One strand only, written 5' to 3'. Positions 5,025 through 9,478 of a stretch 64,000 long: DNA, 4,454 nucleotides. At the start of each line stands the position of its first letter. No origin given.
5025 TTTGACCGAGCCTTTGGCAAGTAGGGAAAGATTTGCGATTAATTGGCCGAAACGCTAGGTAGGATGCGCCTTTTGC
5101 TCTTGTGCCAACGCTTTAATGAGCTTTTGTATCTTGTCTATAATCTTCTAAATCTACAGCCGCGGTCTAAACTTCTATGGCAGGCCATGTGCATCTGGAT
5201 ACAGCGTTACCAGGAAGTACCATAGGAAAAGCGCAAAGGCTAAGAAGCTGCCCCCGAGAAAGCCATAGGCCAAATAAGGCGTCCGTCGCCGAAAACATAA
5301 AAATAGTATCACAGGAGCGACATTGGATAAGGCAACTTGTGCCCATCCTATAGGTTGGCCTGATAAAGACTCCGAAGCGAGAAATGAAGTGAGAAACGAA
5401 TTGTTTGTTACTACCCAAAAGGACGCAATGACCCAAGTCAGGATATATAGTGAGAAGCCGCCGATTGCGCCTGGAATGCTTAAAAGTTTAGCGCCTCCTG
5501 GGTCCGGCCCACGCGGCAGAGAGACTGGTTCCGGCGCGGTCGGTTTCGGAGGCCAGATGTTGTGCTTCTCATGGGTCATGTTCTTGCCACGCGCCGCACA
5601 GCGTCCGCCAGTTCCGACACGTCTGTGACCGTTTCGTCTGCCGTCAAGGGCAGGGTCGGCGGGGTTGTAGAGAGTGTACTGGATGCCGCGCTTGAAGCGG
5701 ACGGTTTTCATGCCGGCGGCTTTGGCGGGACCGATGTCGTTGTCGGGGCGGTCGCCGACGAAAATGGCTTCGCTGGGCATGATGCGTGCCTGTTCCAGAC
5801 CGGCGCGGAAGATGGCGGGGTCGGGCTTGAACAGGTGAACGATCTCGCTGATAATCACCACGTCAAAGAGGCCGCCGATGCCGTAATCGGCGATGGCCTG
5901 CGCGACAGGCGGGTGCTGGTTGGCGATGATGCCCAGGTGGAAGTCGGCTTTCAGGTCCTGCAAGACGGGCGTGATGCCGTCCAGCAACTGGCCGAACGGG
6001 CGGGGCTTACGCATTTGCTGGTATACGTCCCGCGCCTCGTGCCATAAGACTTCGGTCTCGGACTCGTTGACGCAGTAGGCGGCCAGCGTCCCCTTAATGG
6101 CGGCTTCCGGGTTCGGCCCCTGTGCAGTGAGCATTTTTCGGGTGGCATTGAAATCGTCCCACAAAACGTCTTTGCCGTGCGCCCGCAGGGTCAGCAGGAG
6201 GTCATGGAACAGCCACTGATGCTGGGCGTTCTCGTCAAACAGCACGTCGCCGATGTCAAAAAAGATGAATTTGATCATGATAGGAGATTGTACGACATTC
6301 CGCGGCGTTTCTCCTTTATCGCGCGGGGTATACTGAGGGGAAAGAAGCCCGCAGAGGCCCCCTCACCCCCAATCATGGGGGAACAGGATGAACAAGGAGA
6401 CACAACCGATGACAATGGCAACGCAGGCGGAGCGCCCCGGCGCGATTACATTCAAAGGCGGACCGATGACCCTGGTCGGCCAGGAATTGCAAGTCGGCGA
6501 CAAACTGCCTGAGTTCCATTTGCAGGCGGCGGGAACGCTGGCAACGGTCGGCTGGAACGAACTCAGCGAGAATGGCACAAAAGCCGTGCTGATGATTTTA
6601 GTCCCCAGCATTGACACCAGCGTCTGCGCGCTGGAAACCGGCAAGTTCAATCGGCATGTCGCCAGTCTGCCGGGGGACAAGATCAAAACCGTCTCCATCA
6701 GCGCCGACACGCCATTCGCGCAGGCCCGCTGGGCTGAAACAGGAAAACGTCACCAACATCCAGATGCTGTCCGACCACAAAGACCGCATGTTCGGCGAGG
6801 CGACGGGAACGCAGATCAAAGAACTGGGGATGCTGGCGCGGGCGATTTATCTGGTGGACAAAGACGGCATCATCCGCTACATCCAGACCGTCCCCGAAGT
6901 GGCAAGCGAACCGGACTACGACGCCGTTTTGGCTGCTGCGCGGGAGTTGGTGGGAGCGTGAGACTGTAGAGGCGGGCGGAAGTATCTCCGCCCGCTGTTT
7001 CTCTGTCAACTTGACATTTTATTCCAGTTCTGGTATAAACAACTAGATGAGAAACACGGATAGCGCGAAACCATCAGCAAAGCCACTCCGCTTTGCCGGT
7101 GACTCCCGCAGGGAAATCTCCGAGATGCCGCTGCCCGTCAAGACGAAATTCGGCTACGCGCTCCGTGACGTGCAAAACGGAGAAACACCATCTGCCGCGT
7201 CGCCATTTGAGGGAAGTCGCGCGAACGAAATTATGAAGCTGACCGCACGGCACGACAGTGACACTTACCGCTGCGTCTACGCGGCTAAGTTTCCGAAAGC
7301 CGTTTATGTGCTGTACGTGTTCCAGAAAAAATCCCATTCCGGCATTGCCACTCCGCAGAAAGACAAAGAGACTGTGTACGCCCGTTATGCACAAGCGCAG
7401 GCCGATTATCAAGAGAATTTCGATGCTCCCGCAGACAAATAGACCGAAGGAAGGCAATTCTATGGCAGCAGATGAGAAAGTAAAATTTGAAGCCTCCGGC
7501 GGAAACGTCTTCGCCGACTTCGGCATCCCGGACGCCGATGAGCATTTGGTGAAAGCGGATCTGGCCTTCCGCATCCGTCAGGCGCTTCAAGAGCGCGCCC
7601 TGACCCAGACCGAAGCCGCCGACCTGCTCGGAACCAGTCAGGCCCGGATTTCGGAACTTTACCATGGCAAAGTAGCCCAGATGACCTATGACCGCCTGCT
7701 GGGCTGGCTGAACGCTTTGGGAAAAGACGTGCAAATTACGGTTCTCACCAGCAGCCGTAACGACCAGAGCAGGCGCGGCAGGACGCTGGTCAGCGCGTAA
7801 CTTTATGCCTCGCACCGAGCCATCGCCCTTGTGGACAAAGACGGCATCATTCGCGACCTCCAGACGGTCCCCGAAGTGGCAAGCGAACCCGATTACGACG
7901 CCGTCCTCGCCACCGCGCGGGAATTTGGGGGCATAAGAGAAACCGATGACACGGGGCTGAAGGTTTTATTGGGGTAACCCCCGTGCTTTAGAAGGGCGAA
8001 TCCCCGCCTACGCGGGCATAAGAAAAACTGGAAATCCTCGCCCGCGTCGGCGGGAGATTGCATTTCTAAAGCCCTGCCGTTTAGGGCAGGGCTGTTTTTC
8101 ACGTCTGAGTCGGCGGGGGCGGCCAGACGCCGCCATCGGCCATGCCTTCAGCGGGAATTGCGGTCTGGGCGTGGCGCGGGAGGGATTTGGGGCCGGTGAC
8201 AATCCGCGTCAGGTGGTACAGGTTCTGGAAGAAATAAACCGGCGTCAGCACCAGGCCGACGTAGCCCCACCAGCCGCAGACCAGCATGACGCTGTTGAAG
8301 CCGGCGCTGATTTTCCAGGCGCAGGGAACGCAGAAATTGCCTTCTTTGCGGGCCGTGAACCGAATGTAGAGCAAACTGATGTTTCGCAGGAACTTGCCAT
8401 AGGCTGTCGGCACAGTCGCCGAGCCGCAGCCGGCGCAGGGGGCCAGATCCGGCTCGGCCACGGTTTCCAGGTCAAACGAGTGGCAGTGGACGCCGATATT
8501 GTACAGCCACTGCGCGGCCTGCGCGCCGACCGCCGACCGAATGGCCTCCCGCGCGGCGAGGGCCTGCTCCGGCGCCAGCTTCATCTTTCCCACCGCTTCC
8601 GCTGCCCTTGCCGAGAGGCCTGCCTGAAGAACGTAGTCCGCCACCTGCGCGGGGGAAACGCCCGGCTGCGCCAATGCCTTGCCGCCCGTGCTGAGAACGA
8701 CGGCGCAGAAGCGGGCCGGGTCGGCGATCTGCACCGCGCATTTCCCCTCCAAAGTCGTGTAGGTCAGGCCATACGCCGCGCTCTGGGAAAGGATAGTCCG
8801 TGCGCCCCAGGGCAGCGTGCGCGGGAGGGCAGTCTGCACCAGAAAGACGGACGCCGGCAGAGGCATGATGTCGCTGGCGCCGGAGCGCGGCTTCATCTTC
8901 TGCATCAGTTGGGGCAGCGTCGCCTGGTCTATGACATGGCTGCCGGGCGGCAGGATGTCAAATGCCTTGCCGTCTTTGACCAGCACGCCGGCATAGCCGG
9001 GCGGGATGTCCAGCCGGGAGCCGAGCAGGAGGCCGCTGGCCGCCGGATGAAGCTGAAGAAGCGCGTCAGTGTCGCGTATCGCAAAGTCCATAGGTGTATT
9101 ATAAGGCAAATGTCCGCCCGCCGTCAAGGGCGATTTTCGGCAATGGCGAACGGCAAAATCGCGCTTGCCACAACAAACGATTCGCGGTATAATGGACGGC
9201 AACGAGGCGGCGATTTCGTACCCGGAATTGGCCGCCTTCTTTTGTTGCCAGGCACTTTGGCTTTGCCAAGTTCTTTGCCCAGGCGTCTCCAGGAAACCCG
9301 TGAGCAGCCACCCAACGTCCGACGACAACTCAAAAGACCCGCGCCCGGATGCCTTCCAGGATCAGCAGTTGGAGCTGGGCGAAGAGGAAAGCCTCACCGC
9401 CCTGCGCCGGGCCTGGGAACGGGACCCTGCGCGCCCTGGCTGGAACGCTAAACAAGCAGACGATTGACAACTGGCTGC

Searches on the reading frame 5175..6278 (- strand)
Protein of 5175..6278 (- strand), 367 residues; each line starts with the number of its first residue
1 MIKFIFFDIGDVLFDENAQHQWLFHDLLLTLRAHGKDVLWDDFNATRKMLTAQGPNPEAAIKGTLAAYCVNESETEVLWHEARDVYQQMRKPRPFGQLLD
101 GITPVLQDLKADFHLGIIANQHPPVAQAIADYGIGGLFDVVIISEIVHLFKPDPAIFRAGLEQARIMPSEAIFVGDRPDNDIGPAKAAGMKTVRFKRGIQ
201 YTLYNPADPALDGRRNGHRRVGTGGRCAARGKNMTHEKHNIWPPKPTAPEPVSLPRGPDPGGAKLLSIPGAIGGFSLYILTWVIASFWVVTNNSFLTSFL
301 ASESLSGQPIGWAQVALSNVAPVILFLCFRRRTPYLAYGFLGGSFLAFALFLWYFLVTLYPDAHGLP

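Call 9: search_protein_families(library=pfam, proteins=[window:5175-6278:-])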
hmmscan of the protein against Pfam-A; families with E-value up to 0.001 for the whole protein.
window:5175-6278:- (367 aa): 3 families
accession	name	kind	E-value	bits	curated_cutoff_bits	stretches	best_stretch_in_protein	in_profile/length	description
PF00702.32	Hydrolase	-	7.9e-20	72.5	26.4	1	2-189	1-191/191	haloacid dehalogenase-like hydrolase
PF13419.12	HAD_2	-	5.8e-17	62.8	23.8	1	73-193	57-176/178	Haloacid dehalogenase-like hydrolase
PF13242.12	Hydrolase_like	-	1.8e-09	37.8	22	1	151-199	4-52/75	HAD-hyrolase-like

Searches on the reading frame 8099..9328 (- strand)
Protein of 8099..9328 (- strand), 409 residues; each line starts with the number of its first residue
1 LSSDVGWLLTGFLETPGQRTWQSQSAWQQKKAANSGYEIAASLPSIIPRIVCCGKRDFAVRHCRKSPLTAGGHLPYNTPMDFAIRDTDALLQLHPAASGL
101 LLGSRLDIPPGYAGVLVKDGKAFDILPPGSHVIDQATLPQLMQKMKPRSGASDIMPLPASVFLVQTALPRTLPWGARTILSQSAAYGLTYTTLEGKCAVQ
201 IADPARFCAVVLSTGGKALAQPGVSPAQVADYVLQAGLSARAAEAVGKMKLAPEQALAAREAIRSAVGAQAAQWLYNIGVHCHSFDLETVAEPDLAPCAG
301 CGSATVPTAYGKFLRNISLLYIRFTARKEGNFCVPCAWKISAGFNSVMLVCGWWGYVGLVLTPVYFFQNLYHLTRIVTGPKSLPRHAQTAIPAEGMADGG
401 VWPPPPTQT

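Call 9: search_protein_families(library=pfam, proteins=[window:8099-9328:-])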
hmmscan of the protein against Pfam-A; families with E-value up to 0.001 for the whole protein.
window:8099-9328:- (409 aa): 1 family
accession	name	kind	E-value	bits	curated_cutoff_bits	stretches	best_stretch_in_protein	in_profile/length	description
PF13421.11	Band_7_1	-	1.1e-09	38.6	24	1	103-294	14-197/211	SPFH domain-Band 7 family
